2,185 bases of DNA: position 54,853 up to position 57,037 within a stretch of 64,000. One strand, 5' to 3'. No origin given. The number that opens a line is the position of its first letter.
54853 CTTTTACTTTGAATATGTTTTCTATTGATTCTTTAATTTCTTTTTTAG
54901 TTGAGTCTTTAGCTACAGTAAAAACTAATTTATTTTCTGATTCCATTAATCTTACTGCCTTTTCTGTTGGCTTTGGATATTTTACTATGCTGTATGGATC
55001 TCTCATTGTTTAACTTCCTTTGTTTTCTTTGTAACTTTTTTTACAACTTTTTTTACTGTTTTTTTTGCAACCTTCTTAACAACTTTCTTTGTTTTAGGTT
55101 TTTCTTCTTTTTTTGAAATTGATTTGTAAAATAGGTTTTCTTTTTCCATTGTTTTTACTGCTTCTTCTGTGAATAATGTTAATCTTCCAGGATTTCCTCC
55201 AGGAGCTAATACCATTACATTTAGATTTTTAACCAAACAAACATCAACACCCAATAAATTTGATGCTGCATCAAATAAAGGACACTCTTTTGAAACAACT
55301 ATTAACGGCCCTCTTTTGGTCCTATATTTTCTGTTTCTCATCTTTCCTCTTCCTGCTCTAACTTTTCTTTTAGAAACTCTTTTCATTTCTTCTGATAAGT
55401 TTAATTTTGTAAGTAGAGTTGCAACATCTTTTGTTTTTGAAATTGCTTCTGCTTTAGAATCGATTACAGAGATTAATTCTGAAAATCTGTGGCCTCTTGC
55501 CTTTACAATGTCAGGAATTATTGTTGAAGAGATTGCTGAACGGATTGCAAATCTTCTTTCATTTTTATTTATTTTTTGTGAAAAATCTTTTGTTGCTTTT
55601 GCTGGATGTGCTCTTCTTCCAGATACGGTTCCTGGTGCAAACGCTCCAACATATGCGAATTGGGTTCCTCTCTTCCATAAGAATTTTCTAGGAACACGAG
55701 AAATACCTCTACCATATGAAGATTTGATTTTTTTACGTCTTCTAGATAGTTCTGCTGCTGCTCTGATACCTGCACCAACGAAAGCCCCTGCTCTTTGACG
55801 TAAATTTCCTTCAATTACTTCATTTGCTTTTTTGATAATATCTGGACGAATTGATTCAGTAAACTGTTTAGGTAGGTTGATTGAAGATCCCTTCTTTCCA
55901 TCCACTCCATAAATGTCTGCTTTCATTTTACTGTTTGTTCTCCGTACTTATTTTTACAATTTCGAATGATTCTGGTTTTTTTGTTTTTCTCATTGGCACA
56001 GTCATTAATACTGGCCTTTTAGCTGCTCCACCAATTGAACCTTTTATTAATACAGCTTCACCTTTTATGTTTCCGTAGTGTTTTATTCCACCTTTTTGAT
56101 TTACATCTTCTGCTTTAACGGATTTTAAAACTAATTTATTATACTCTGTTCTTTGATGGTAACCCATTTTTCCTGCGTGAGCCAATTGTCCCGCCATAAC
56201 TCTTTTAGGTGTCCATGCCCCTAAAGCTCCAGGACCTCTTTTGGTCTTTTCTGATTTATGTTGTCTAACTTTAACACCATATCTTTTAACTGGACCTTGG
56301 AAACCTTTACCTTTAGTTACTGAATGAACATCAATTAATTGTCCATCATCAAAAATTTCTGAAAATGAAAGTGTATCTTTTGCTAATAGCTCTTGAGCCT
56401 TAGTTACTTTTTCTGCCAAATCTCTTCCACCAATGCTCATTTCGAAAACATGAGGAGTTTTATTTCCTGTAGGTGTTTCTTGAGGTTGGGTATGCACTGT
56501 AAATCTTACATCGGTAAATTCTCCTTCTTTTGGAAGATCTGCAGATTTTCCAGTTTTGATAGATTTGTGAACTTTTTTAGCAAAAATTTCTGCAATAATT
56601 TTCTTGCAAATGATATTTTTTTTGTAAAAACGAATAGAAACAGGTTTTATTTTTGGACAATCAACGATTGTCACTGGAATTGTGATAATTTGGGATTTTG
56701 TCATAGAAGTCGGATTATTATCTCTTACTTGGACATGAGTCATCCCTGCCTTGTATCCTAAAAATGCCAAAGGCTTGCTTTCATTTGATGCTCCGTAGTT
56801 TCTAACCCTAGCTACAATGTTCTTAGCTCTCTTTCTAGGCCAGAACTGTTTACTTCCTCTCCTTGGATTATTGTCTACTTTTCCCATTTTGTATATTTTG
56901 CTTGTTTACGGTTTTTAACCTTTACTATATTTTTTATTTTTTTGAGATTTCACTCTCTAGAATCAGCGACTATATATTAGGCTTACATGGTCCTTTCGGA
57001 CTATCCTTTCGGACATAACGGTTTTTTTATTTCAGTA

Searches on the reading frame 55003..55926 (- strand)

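Call 31: search_protein_families(library=pfam, proteins=[window:55003-55926:-], max_evalue=0.001)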
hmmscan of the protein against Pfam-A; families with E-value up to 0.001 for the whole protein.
window:55003-55926:- (307 aa): 1 family
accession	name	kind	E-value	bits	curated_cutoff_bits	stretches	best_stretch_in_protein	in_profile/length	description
PF00573.27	Ribosomal_L4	-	8.2e-32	110.8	25.8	1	17-262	2-189/190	Ribosomal protein L4/L1 family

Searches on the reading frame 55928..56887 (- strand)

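Call 31: search_protein_families(library=pfam, proteins=[window:55928-56887:-], max_evalue=0.001)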
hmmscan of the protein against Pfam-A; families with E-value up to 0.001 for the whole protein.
window:55928-56887:- (319 aa): 1 family
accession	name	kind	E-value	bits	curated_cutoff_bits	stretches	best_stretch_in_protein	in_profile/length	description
PF00297.29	Ribosomal_L3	-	5.2e-59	200.5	22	2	125-308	158-354/369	Ribosomal protein L3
